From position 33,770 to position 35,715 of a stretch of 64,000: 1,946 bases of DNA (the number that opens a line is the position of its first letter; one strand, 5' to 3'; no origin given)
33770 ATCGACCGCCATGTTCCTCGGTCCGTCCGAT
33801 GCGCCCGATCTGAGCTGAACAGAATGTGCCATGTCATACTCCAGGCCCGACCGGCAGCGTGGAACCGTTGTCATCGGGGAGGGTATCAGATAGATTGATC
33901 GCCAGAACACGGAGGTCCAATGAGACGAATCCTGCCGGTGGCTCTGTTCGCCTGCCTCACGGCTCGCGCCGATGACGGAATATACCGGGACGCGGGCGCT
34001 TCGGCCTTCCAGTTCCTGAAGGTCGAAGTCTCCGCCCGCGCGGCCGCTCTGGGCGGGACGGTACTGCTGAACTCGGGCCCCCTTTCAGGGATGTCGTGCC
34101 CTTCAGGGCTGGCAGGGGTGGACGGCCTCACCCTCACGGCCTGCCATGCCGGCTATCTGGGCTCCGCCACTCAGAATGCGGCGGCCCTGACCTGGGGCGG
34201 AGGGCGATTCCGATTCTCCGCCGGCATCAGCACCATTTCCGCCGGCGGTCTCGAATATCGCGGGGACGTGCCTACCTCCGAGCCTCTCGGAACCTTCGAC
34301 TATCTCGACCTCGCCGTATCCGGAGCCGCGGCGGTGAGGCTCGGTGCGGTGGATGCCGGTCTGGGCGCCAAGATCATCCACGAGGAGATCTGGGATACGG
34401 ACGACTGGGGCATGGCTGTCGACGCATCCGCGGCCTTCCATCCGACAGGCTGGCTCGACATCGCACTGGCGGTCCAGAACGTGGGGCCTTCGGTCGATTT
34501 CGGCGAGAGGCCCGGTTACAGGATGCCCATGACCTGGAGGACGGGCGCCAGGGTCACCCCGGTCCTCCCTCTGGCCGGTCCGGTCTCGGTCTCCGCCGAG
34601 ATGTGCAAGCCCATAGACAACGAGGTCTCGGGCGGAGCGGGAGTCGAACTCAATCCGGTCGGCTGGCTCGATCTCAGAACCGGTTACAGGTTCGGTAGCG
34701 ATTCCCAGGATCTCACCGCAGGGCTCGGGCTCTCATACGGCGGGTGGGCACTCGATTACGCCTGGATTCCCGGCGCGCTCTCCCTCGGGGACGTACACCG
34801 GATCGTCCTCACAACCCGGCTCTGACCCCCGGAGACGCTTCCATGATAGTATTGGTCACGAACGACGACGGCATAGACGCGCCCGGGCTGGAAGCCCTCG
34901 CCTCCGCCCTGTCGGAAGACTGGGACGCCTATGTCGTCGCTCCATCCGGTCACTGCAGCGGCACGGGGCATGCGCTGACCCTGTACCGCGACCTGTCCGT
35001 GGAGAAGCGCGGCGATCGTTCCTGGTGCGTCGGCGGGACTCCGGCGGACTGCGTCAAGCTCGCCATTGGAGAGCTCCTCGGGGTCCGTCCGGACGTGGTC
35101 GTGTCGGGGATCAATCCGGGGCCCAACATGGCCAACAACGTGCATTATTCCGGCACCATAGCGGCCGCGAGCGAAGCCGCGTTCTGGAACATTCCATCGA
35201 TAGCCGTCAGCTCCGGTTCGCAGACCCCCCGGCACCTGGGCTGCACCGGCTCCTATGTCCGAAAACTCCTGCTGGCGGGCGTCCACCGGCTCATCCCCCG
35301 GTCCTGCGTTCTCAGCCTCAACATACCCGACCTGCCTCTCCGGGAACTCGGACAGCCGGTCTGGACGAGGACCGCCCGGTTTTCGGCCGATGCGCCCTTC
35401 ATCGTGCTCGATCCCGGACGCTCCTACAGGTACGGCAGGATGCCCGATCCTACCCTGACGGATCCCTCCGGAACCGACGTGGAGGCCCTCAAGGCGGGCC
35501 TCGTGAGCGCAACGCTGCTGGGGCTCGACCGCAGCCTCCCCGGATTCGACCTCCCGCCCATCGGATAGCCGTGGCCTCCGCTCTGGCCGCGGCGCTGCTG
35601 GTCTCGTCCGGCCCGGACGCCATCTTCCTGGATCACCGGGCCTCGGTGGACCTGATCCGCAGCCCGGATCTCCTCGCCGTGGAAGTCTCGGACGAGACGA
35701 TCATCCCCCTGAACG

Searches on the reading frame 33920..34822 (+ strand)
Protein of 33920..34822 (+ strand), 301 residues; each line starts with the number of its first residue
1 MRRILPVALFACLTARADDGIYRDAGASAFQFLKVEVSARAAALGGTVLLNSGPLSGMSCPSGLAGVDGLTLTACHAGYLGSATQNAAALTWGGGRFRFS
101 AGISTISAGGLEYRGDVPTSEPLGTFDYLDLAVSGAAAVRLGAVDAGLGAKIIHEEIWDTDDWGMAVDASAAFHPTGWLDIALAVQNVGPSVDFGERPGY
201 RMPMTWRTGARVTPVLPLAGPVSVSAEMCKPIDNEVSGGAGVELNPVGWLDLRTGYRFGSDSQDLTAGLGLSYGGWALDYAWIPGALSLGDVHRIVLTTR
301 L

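Call 24: search_protein_families(library=pfam, proteins=[window:33920-34822:+], max_evalue=0.1)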
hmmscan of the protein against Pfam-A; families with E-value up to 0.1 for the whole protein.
window:33920-34822:+ (301 aa): 0 families

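Call 50: search_protein_families(library=ncbifam, proteins=[window:33920-34822:+], max_evalue=0.1)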
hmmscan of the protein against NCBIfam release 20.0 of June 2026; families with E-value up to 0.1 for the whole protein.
window:33920-34822:+ (301 aa): 2 families
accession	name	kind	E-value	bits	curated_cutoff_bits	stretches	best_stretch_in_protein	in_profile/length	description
NF033709.1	PorV_fam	subfamily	8.3e-27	94.6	90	1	28-299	2-324/326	PorV/PorQ family protein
NF033711.1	T9SS_PorQ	equivalog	6.1e-15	55.1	220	1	25-209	21-208/335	type IX secretion system protein PorQ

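Call 51: search_solved_structures(query=window:33920-34822:+, max_evalue=10)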
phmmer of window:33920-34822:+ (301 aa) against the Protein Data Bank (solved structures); distinct sequences matched with E-value up to 10: 0.

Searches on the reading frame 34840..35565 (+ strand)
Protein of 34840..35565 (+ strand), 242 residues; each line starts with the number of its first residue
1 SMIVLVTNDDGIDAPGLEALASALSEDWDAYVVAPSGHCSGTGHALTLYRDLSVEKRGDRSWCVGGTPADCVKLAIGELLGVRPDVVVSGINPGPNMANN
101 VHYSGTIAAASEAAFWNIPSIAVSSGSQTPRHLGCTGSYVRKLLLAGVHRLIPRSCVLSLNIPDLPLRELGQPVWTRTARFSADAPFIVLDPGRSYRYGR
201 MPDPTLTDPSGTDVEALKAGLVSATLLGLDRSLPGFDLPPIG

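Call 24: search_protein_families(library=pfam, proteins=[window:34840-35565:+], max_evalue=0.1)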
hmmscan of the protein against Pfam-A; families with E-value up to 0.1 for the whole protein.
window:34840-35565:+ (242 aa): 1 family
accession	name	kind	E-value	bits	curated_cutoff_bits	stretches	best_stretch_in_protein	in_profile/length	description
PF01975.23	SurE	-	3.2e-53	180.8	22.1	1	4-180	1-184/189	Survival protein SurE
